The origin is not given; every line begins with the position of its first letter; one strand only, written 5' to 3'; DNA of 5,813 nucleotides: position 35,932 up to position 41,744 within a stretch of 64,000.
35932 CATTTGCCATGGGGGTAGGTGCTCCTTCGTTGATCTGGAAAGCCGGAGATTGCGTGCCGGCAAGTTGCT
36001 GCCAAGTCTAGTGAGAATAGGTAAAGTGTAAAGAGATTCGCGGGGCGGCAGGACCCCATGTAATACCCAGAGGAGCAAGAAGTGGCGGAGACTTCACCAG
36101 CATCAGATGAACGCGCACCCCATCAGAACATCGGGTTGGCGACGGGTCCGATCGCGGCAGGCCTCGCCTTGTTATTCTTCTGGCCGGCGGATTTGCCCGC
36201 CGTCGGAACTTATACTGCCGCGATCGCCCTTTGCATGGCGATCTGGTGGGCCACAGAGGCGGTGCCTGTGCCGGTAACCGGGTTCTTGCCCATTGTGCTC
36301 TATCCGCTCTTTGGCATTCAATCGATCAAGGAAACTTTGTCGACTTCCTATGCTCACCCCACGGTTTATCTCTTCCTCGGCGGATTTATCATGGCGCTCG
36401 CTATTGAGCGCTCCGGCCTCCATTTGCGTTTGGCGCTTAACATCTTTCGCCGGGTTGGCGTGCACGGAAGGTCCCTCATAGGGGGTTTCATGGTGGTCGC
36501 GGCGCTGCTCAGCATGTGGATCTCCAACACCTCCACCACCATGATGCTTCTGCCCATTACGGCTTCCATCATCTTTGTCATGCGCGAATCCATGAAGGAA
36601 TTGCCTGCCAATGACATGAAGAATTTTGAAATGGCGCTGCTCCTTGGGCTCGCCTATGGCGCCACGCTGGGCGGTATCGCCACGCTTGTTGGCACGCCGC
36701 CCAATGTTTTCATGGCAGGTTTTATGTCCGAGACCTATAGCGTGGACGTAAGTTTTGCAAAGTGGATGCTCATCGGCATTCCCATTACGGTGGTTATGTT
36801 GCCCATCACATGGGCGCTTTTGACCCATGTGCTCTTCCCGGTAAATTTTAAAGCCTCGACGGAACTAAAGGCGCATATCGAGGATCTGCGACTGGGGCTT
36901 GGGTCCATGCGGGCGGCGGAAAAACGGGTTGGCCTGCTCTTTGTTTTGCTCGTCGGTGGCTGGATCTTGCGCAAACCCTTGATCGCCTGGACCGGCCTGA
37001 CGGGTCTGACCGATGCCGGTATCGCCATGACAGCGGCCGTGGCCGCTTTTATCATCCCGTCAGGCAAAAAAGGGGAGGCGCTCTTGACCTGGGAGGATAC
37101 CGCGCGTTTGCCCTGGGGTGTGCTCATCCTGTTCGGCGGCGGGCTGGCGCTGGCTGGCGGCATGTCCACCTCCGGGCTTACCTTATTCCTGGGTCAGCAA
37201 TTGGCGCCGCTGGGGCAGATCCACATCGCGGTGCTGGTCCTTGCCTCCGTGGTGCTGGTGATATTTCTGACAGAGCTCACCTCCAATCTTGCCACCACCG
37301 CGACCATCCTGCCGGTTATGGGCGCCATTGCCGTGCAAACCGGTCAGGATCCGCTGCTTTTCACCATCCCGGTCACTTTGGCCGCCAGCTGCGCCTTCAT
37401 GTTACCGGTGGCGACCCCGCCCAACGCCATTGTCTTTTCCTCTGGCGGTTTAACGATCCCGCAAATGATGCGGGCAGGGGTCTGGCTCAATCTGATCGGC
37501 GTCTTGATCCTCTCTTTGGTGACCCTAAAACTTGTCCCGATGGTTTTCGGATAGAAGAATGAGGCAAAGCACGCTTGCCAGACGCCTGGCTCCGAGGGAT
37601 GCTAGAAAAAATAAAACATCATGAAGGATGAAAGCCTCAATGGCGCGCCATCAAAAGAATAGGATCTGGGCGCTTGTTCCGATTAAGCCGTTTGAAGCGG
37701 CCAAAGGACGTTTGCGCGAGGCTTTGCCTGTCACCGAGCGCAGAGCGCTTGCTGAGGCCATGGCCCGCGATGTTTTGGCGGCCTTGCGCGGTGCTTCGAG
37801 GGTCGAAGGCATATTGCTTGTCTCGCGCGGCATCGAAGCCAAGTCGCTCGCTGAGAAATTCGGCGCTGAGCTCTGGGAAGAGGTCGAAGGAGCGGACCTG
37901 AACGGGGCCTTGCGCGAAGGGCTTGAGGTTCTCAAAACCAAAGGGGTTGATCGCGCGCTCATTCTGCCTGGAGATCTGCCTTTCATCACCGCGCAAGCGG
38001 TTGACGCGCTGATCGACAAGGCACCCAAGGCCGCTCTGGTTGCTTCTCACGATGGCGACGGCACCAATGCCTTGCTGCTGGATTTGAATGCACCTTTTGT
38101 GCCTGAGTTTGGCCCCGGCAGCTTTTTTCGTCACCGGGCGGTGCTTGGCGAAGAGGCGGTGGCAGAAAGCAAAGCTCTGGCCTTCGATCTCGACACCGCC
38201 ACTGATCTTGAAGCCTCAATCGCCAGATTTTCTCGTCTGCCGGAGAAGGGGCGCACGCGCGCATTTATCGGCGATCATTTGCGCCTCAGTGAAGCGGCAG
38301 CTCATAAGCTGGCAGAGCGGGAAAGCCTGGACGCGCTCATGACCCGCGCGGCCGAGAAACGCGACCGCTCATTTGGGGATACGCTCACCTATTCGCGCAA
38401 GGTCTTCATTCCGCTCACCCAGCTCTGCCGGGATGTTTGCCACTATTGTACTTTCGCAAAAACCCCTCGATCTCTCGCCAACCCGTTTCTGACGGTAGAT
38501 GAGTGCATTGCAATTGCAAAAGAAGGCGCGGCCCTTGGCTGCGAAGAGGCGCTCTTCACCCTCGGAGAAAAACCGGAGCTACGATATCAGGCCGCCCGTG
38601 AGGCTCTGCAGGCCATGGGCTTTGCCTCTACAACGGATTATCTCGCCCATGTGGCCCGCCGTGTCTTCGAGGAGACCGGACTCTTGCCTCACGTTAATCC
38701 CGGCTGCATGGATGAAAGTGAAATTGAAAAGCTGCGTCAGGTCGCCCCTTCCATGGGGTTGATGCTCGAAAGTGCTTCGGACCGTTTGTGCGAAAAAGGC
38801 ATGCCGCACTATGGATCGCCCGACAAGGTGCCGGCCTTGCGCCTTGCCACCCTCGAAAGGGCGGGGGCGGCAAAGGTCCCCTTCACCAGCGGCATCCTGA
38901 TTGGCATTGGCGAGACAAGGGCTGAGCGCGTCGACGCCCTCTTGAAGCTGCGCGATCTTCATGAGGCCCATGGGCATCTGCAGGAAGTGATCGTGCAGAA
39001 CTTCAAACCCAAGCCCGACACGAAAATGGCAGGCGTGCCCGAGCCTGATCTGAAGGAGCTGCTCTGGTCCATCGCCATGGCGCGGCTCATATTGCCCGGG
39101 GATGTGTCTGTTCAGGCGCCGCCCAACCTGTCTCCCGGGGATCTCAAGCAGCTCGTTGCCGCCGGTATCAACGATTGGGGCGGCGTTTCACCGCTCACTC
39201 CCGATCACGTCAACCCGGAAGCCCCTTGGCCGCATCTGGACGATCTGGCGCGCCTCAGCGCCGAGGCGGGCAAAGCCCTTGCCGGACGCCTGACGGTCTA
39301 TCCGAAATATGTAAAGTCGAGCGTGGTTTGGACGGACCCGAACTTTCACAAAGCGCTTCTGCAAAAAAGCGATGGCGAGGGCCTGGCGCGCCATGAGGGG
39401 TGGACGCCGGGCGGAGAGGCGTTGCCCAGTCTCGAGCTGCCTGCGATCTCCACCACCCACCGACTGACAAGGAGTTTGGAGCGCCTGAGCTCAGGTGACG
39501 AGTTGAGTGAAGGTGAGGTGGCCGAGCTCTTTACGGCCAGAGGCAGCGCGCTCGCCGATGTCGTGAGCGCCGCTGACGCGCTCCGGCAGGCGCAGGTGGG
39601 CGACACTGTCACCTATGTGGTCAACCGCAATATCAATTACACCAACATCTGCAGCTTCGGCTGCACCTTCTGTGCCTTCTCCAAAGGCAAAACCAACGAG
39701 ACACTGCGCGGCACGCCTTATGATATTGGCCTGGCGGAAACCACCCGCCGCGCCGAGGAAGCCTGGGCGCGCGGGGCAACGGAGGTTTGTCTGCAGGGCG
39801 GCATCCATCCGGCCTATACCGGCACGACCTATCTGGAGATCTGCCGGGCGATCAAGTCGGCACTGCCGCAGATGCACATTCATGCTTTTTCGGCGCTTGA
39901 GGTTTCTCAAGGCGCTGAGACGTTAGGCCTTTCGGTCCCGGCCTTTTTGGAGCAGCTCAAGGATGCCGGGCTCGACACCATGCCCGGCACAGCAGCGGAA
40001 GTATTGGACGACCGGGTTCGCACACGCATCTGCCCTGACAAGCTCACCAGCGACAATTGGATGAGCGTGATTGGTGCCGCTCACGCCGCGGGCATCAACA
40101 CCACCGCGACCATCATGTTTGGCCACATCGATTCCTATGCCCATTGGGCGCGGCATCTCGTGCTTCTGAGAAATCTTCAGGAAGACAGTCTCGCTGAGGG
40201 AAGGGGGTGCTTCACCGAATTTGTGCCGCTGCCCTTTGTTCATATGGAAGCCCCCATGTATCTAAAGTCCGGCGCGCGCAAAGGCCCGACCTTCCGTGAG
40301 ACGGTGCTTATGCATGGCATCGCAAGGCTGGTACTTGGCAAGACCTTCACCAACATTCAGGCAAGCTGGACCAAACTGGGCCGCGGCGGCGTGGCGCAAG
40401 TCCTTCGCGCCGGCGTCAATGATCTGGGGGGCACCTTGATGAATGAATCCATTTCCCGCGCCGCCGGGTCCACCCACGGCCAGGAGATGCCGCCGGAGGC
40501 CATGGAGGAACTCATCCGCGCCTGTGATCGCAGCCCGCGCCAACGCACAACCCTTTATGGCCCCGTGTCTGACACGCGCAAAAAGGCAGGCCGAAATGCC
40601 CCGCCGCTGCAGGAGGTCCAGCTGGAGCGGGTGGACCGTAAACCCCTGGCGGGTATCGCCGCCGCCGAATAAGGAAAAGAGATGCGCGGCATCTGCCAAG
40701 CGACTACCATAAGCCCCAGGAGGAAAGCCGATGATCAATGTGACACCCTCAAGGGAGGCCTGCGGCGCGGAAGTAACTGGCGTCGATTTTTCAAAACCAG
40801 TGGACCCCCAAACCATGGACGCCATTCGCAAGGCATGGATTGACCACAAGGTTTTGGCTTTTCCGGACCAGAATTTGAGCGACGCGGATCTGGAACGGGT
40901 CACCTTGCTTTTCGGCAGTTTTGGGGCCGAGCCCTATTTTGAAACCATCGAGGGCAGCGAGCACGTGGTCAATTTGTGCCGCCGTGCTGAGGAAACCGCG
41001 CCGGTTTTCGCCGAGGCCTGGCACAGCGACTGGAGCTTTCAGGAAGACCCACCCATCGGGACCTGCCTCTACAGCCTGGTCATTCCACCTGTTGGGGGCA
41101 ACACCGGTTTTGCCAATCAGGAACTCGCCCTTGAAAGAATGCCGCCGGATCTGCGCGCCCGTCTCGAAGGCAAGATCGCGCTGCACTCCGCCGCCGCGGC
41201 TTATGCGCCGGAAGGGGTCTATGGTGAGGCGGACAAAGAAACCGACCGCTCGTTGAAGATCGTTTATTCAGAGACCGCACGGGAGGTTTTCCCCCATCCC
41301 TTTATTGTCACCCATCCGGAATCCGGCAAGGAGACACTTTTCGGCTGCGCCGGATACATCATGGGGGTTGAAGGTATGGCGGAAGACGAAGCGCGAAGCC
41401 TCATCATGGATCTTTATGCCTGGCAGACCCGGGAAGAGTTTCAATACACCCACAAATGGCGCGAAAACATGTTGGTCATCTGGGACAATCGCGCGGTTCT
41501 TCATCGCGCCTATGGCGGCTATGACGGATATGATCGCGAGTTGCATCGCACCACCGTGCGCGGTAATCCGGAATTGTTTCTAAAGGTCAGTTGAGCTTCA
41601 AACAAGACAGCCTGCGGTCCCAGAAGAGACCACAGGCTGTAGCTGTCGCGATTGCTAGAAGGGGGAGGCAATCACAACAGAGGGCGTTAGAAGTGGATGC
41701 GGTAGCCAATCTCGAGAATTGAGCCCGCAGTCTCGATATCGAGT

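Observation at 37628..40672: Single ORF fusing CofC/FbiD to both halves of FO synthase (CofG+CofH)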

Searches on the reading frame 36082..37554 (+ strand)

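Call 19: search_protein_families(library=ncbifam, proteins=[window:36082-37554:+], max_evalue=0.00001)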
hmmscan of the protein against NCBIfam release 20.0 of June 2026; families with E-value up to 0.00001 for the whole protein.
window:36082-37554:+ (490 aa): 1 family
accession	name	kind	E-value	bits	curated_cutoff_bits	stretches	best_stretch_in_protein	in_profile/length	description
TIGR00785.1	dass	subfamily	6.9e-84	282.1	198.6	1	45-481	13-440/444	DASS family sodium-coupled anion symporter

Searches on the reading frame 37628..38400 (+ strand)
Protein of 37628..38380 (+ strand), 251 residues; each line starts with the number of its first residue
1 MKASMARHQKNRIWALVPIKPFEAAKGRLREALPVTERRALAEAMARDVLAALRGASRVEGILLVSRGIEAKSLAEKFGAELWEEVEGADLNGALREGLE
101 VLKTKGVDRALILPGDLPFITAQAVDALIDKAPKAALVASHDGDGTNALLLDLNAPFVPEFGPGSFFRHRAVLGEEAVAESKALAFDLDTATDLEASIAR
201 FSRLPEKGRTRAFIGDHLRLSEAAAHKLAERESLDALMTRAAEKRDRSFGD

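Call 13: find_related_loci(query=window:37628-38400:+, collection=genome_contigs, flank=8000)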
Query window:37628-38400:+ (257 aa) in genome_contigs; peptide patterns used: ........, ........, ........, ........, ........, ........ (x = any residue, [..] = any of these).
256 stretches matched a pattern; 9 encode a relative of the query (tblastn E <= 1e-3); 9 distinct loci.
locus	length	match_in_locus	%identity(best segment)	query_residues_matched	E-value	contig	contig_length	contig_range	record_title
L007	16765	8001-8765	37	4-257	8e-39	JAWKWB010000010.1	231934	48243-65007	MAG: Hyphomicrobiaceae bacterium isolate ABC2.151 ABC2.151.fa-10, whole genome shotgun sequence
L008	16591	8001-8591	40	13-202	9e-32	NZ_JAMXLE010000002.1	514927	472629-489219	Rhizobium sp. L1K21 NODE_2_length_514927_cov_128.828667, whole genome shotgun sequence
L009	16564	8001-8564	41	13-194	4e-31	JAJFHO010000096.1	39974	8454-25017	MAG: Hyphomicrobiales bacterium isolate OFTM323 OFTM323_95, whole genome shotgun sequence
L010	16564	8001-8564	39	14-195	2e-30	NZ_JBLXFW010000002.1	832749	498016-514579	MAG: Roseibium sp. isolate ET04-01 T04maxbin_out.001_metabat.1RE.5K@2, whole genome shotgun sequence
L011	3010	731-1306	39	12-196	2e-30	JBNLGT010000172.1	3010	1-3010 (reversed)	MAG: Ensifer sp. isolate C1.bin.10.strict NODE_172_length_3010_cov_2.653597, whole genome shotgun sequence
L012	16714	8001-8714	38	13-256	5e-28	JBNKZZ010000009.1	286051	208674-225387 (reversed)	MAG: Ensifer sp. isolate D1.bin.15.orig k141_1818645, whole genome shotgun sequence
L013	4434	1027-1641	39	4-199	3e-26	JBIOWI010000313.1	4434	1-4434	MAG: Hyphomicrobiaceae bacterium isolate MAG086 k127_3996175, whole genome shotgun sequence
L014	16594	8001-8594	39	13-199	3e-26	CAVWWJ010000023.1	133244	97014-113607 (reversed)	MAG: uncultured Alphaproteobacteria bacterium isolate MFD00962.bin.2.125 genome assembly, contig: contig_20258, whole ge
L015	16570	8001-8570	41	14-194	9e-26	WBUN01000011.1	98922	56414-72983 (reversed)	MAG: Hyphomicrobiaceae bacterium isolate SB17 contig_162, whole genome shotgun sequence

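Call 32: search_solved_structures(query=window:37628-38380:+, max_evalue=0.01, show_alignments=4)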
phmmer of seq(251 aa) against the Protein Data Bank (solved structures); distinct sequences matched with E-value up to 0.01: 4.
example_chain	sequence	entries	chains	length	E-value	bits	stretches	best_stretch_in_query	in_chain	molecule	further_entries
7p97_AAA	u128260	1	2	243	1.1e-19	74.3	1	9-196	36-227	3-phospho-D-glycerate guanylyltransferase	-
6bwg_A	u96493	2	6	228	1.3e-10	44.7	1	13-197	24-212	2-phospho-L-lactate guanylyltransferase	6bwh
2i5e_A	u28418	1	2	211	7.9e-08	35.5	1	11-193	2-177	Hypothetical protein MM_2497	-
2dpw_A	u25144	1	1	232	0.00037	23.5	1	51-138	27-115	Hypothetical protein TTHA0179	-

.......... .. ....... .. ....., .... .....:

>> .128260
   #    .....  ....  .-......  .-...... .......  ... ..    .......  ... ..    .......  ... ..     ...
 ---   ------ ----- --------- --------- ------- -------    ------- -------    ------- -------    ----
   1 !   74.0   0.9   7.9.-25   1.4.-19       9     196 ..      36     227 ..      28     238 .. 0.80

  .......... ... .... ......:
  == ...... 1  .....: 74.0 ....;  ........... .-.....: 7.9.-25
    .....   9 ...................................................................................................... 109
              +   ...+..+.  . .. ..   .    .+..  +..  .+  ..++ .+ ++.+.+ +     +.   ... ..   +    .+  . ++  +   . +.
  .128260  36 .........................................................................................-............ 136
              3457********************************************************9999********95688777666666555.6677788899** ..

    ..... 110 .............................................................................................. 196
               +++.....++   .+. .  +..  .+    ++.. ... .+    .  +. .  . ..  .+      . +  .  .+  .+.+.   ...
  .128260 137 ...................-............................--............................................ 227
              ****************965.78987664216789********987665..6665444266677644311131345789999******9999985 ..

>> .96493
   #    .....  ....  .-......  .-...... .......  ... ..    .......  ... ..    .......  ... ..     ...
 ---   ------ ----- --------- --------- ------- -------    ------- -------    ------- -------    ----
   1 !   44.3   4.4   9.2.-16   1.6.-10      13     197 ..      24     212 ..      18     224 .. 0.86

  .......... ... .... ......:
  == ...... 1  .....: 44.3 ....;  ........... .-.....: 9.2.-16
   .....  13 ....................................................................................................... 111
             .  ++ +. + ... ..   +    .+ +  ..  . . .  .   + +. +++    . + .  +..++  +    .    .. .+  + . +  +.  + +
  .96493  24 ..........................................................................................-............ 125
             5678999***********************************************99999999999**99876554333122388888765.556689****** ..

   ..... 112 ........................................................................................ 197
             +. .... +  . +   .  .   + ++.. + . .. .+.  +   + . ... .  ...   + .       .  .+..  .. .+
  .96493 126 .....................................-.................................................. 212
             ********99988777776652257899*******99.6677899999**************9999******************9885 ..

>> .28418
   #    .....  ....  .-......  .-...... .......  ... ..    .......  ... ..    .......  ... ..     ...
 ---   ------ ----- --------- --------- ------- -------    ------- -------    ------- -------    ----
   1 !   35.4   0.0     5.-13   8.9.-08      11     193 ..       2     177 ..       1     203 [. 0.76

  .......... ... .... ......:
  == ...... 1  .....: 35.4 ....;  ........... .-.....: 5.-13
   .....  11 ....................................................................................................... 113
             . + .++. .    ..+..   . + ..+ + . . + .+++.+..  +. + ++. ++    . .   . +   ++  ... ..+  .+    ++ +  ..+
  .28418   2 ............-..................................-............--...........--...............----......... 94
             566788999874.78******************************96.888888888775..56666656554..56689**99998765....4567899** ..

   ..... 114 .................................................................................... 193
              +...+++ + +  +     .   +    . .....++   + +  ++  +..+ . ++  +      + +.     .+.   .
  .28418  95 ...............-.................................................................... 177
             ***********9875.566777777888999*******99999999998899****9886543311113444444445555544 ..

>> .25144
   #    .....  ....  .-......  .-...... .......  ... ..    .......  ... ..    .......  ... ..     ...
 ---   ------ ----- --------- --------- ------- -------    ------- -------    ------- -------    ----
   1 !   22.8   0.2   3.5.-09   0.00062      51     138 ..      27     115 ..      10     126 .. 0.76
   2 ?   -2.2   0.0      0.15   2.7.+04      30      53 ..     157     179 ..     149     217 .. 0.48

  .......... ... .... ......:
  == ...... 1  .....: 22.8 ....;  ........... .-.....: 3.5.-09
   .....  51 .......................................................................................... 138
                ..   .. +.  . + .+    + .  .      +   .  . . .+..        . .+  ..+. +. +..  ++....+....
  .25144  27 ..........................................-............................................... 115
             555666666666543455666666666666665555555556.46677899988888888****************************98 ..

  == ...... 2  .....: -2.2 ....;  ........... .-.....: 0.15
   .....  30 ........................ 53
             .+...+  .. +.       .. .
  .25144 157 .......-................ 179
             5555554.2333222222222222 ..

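Call 61: search_protein_representatives(protein=window:37628-38272:+)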
Query: 215 residues. Proteins with E-value up to 0.001 (for the whole library): 7124; up to 1e-10: 2916; up to 1e-30: 4. The best 150 are listed.
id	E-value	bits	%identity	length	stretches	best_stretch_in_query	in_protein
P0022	3.3e-35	138.1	44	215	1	12-195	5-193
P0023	4.5e-34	134.4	41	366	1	11-214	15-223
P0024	6.5e-33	130.6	43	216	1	13-198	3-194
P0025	5.0e-32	127.7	43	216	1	12-196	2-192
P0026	2.2e-30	122.3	42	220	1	13-196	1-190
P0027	1.5e-29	119.6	44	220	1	6-173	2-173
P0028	1.7e-29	119.5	43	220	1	13-208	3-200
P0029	4.0e-29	118.2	44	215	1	12-197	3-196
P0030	4.9e-29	117.9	40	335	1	9-199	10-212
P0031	1.7e-28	116.2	42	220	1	12-199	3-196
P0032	1.8e-28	116.1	40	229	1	12-205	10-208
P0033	2.2e-28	115.8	43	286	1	11-196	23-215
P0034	5.1e-28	114.6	42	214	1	13-206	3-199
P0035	5.2e-28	114.6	42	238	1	12-211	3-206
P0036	6.6e-28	114.3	43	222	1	14-198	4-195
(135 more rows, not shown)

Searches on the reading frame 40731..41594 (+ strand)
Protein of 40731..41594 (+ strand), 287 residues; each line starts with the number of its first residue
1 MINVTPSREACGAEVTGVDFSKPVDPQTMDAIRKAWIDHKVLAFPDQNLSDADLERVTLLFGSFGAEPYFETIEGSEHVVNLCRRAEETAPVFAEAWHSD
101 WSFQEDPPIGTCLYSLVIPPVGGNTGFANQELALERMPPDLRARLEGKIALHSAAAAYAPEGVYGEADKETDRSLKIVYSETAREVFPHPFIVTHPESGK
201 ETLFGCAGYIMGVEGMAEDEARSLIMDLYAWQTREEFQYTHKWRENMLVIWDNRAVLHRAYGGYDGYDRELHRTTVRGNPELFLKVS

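Call 19: search_protein_families(library=ncbifam, proteins=[window:40731-41594:+], max_evalue=0.00001)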
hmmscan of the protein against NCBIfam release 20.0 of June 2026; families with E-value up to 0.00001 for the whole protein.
window:40731-41594:+ (287 aa): 3 families
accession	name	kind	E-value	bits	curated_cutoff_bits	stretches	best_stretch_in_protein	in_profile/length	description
NF007104.0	PRK09553.1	equivalog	2.1e-48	164.9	313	1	2-281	5-278/282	taurine dioxygenase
NF049937.1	CMthFAOxDecarbScoE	equivalog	5.9e-21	74.8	400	1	8-278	8-285/295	(3R)-3-[(carboxymethyl)amino]fatty acid oxygenase/decarboxylase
NF045815.1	Neo-PentlctneFsynPtlD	equivalog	2.2e-17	63.3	550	1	4-276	3-285/301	neopentalenolactone/pentalenolactone F synthase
